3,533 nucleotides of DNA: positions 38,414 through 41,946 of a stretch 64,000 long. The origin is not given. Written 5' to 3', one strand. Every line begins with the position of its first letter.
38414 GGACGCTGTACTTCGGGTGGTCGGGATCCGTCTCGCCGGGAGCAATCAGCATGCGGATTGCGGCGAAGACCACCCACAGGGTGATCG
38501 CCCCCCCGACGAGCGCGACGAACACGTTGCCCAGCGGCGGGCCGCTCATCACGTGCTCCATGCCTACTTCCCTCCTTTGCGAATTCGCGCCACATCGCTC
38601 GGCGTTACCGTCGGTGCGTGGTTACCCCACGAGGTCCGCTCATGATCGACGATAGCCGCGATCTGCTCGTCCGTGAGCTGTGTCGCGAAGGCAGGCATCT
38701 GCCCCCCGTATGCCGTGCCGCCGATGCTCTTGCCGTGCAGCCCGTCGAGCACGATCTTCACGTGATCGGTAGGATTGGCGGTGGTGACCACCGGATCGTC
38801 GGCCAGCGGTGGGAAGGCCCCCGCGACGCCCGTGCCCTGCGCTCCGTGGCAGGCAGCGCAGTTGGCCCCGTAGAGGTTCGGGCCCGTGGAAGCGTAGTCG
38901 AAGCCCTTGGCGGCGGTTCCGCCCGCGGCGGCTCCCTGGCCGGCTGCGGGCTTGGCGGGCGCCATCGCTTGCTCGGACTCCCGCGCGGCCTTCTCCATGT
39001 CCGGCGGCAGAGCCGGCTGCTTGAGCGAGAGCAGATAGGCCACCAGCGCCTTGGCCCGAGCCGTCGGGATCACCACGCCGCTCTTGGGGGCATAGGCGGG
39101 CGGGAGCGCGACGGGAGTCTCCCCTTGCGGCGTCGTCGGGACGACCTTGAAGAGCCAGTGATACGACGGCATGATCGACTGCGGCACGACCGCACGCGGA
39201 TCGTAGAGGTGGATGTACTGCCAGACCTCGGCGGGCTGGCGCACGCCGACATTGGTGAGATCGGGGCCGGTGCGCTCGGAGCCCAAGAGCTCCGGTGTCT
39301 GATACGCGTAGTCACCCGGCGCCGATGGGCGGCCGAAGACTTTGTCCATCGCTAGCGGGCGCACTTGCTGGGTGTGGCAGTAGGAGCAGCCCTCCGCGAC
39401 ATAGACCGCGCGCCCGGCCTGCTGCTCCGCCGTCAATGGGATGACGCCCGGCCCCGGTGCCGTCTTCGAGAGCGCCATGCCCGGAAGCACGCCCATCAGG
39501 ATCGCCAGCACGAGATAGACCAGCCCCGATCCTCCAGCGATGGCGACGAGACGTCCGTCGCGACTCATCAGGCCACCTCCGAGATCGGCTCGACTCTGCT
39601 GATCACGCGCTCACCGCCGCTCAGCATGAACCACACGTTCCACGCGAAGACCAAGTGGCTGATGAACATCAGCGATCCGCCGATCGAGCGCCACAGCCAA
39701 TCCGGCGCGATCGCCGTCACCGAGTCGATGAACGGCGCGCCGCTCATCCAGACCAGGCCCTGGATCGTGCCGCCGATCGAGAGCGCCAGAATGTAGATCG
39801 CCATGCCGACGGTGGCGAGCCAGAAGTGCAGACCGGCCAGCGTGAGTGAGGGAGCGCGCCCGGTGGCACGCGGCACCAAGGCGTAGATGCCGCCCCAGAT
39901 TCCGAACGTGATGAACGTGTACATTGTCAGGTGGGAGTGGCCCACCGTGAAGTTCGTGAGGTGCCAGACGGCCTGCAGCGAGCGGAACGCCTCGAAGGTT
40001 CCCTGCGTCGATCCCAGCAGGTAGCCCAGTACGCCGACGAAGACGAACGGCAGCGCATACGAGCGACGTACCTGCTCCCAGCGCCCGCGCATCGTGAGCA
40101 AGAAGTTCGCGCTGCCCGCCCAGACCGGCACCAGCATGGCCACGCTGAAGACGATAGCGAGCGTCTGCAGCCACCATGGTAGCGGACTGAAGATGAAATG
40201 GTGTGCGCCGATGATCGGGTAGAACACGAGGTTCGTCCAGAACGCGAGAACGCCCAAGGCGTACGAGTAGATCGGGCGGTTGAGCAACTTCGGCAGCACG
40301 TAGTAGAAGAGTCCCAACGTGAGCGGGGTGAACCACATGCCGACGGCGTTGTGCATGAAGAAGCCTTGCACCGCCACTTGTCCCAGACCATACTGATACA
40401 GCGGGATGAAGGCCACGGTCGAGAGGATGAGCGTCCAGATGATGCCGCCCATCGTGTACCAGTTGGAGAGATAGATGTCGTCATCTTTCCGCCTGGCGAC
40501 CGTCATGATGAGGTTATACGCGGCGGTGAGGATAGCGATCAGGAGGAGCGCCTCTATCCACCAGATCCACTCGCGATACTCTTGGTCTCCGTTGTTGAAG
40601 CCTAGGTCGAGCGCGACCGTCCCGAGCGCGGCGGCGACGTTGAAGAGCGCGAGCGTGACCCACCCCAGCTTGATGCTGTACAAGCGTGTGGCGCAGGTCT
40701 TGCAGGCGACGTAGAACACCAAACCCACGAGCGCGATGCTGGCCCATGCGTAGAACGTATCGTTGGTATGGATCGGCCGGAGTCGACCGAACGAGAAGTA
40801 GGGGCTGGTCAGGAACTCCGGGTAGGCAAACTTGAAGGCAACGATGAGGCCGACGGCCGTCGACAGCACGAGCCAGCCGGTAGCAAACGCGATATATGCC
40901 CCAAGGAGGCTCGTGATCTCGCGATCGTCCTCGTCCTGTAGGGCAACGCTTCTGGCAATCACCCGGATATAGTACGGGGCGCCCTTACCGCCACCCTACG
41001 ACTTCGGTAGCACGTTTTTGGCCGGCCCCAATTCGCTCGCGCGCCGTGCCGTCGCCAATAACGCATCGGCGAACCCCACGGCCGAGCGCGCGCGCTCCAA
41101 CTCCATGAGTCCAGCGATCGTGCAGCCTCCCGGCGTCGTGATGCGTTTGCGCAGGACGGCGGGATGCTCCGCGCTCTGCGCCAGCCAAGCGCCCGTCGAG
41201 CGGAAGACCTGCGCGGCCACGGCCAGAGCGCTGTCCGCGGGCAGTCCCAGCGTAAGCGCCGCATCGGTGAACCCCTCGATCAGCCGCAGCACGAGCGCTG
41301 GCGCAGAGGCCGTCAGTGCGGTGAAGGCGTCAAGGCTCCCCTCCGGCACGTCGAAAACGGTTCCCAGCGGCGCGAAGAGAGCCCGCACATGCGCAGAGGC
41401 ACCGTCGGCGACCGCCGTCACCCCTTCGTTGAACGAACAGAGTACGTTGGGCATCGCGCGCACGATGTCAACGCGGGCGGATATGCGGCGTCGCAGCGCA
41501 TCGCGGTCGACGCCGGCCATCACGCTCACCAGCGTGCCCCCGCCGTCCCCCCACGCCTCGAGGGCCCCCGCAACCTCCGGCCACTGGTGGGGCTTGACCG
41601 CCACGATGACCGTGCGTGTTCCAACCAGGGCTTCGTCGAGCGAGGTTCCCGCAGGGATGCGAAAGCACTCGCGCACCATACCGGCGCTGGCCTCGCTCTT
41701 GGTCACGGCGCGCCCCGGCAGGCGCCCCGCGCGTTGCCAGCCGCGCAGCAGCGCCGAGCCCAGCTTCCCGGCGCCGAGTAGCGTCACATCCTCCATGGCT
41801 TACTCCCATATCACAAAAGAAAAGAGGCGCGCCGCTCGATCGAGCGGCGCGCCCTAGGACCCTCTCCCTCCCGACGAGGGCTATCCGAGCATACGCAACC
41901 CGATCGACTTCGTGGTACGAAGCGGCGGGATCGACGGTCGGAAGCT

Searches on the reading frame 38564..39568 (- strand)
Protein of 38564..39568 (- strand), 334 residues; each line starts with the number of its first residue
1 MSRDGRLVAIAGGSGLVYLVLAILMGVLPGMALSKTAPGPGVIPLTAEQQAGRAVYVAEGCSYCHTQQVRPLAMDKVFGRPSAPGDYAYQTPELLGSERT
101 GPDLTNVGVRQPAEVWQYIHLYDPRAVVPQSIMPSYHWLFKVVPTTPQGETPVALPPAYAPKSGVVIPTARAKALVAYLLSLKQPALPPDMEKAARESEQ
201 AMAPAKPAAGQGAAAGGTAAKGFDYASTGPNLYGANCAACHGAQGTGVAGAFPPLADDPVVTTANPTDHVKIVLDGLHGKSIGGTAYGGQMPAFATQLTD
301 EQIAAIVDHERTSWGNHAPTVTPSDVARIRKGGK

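Call 41: search_protein_families(library=pfam, max_evalue=0.00001, proteins=[window:38564-39568:-])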
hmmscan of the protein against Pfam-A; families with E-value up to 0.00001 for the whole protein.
window:38564-39568:- (334 aa): 3 families
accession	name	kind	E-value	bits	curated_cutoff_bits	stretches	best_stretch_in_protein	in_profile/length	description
PF02433.20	FixO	-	3.1e-34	118.8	29.6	1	17-141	17-142/219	Cytochrome C oxidase, mono-heme subunit/FixO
PF00034.26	Cytochrom_C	-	1.1e-16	62.3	21.3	1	228-309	3-85/90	Cytochrome c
PF13442.11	Cytochrome_CBB3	-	2.4e-15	57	27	1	227-309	4-67/68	Cytochrome C oxidase, cbb3-type, subunit III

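Call 66: search_protein_families(library=ncbifam, max_evalue=1e-10, proteins=[window:38564-39568:-])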
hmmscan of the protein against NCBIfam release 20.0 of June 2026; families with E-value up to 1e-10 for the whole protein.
window:38564-39568:- (334 aa): 4 families
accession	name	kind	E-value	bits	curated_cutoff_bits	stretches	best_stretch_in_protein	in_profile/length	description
NF011054.0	PRK14486.1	equivalog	3.1e-45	154.9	447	1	16-310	18-287/294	putative bifunctional cbb3-type cytochrome c oxidase subunit II/cytochrome c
NF011055.0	PRK14487.1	subfamily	1.6e-35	122.6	218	1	17-141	23-148/212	cbb3-type cytochrome c oxidase subunit II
TIGR00781.1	ccoO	equivalog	2.7e-32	112.3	200.65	1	19-142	19-143/232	cytochrome-c oxidase, cbb3-type subunit II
NF011053.0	PRK14485.1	subfamily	7.6e-29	100.4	1080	1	17-141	506-631/716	putative bifunctional cbb3-type cytochrome c oxidase subunit I/II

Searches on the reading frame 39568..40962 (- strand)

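Call 41: search_protein_families(library=pfam, max_evalue=0.00001, proteins=[window:39568-40962:-])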
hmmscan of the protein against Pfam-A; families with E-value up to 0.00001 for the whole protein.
window:39568-40962:- (464 aa): 1 family
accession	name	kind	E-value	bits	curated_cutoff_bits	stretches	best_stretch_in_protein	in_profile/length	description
PF00115.25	COX1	-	5e-81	273.2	34.8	1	21-430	4-435/436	Cytochrome C and Quinol oxidase polypeptide I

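Call 66: search_protein_families(library=ncbifam, max_evalue=1e-10, proteins=[window:39568-40962:-])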
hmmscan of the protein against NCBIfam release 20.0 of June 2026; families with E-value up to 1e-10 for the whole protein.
window:39568-40962:- (464 aa): 3 families
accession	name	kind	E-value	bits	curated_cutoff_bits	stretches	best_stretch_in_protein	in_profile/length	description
TIGR00780.1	ccoN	equivalog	1.5e-79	268.2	583.15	1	24-457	12-468/474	cytochrome-c oxidase, cbb3-type subunit I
NF011053.0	PRK14485.1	subfamily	1.2e-76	258.5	1080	1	23-454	18-467/716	putative bifunctional cbb3-type cytochrome c oxidase subunit I/II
TIGR02891.1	CtaD_CoxA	equivalog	8e-15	54.5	670.75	1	201-453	231-475/504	cytochrome c oxidase subunit I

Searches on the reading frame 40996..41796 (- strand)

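Call 41: search_protein_families(library=pfam, max_evalue=0.00001, proteins=[window:40996-41796:-])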
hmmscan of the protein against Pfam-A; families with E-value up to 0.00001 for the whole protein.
window:40996-41796:- (266 aa): 2 families
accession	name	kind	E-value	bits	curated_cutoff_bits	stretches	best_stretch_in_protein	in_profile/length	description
PF14748.11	P5CR_dimer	-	5.6e-28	97.7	25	1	152-256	1-105/105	Pyrroline-5-carboxylate reductase dimerisation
PF03807.23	F420_oxidored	-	1.7e-08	35.4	21.6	1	4-95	2-94/94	NADP oxidoreductase coenzyme F420-dependent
